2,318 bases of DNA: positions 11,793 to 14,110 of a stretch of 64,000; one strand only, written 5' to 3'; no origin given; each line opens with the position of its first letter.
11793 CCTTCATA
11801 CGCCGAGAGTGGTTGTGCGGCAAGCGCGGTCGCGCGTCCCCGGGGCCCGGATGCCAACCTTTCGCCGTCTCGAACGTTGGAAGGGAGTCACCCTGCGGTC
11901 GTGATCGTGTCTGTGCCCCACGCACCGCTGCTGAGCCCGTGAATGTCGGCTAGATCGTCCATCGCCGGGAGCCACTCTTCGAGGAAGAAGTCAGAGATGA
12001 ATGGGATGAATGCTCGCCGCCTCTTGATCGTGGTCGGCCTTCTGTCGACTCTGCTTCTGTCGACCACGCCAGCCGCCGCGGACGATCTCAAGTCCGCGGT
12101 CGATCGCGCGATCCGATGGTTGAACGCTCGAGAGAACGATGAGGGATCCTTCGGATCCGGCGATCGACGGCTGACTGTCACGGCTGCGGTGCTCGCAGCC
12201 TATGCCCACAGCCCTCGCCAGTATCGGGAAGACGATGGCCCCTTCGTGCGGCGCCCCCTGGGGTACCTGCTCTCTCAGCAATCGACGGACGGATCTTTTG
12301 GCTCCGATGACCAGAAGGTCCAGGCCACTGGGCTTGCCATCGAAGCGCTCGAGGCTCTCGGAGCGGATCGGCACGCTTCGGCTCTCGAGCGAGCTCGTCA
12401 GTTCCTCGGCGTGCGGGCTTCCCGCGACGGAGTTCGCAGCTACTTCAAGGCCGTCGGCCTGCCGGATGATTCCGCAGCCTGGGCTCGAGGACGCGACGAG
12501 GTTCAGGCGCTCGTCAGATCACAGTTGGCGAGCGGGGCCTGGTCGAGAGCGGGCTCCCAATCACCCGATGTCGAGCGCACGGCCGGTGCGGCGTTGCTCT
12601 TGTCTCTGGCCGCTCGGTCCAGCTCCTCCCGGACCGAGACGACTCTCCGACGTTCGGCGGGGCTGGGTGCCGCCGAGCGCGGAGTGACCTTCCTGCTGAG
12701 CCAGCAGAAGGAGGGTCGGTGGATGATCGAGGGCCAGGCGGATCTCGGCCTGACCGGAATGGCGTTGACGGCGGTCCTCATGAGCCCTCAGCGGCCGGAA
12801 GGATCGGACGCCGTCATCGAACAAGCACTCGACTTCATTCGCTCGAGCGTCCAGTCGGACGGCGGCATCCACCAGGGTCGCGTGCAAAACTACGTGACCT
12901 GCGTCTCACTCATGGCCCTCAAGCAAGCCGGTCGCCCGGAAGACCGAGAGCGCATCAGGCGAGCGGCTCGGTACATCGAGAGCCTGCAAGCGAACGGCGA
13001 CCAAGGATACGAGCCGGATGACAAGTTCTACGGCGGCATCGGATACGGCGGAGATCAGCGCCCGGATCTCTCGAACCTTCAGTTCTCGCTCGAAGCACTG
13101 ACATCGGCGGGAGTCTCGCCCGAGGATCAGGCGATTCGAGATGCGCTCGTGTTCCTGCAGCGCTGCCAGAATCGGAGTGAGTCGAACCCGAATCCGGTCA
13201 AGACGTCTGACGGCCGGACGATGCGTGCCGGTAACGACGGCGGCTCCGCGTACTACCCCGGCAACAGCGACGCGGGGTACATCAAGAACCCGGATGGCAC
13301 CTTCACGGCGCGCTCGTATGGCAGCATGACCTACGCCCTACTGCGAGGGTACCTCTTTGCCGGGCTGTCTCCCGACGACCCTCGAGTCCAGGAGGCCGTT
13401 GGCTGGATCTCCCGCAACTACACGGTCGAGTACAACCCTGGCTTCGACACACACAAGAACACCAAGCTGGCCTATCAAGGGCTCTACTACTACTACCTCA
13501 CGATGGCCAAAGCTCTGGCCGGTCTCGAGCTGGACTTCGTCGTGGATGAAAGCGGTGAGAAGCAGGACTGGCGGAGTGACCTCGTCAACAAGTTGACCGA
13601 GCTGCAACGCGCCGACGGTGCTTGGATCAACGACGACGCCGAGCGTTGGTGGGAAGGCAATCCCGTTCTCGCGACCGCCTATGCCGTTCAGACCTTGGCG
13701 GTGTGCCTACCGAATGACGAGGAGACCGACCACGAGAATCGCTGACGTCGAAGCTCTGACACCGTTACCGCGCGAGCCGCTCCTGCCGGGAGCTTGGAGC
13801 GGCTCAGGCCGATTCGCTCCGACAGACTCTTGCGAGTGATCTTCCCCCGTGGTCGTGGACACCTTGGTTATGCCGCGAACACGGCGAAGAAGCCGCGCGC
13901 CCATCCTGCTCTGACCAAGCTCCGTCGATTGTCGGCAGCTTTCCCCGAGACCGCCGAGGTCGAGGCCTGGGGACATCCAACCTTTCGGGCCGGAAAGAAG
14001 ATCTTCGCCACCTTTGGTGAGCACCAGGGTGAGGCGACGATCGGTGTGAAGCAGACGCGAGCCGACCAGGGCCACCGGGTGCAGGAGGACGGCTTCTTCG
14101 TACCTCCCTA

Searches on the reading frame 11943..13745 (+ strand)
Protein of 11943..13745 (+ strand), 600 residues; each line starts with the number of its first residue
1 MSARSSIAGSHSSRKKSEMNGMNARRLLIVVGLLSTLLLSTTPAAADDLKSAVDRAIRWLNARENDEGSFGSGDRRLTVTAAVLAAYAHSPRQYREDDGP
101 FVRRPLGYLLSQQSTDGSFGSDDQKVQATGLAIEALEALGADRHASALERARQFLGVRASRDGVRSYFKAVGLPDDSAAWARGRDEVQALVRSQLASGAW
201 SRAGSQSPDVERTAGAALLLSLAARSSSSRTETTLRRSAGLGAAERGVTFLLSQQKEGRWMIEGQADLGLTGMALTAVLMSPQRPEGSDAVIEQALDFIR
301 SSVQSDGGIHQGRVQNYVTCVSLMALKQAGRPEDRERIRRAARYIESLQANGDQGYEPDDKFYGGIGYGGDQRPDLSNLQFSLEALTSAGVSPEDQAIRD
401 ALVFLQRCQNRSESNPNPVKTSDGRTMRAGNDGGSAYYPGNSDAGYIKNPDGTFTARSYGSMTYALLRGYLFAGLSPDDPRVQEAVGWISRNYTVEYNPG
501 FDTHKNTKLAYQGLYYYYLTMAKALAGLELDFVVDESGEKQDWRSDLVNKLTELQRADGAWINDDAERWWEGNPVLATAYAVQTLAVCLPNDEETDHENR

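Call 13: search_protein_families(library=pfam, proteins=[window:11943-13745:+], max_evalue=0.01)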
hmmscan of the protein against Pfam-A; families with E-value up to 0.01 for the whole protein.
window:11943-13745:+ (600 aa): 4 families
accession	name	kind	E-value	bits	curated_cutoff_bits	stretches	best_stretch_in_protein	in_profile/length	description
PF13243.12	SQHop_cyclase_C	-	8.5e-18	64.9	26.1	2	281-414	150-283/319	Squalene-hopene cyclase C-terminal domain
PF13249.12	SQHop_cyclase_N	-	5.8e-10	39.3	26.2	1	249-346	6-104/291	Squalene-hopene cyclase N-terminal domain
PF00432.27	Prenyltrans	-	2.7e-08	34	26.5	0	41-152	93-202/304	Prenyltransferase alpha-alpha toroid domain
PF14300.12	DMP19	-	0.00093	20.2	25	0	131-161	39-70/112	DMP19-like protein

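Call 55: find_encoding_contigs(protein=window:11943-13745:+, flank=3000, max_places=10)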
Protein window:11943-13745:+ (600 aa): no gene with exactly this product is on record in the collection.

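Call 56: find_encoding_contigs(protein=window:12006-13745:+, flank=3000, max_places=10)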
Protein window:12006-13745:+ (579 aa): 1 contig read that carries it; 1 place shown.
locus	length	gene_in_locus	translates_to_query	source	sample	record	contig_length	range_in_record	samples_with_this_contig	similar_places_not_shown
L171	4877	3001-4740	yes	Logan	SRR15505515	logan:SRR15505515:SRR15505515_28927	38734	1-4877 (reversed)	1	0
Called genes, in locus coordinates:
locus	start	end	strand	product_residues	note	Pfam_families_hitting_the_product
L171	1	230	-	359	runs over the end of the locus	PF02812:ELFV_dehydrog_N, PF00208:ELFV_dehydrog (weak), PF02826:2-Hacid_dh_C (faint), PF00208:ELFV_dehydrog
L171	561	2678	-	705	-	PF02629:CoA_binding, PF13380:CoA_binding_2, PF13607:Succ_CoA_lig, PF19045:Ligase_CoA_2, PF13549:ATP-grasp_5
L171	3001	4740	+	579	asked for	PF00432:Prenyltrans (faint), PF13249:SQHop_cyclase_N (faint), PF13243:SQHop_cyclase_C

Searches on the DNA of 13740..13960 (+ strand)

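Call 65: search_rna_families(source=window, start=13740, end=13960, threshold=evalue, max_evalue=1)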
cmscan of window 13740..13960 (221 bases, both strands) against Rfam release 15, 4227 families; matches with E-value up to 1: 1.
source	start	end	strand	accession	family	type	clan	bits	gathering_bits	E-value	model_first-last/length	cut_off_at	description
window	13848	13899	+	RF00157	SNORD39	Gene; snRNA; snoRNA; CD-box;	CL00057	16.9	35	0.29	1-80/80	no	Small nucleolar RNA SNORD55/SNORD39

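Call 69: search_dna_similar(query=window:13834-13892:+, collection=plasmids, mode=distant, max_evalue=1, max_rows=5)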
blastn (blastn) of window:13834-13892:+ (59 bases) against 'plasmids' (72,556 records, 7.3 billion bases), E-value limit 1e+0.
No match.

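Call 70: search_dna_similar(query=window:13834-13892:+, collection=phages, mode=distant, max_evalue=1, max_rows=5)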
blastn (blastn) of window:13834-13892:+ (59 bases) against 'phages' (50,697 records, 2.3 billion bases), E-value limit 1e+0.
No match.
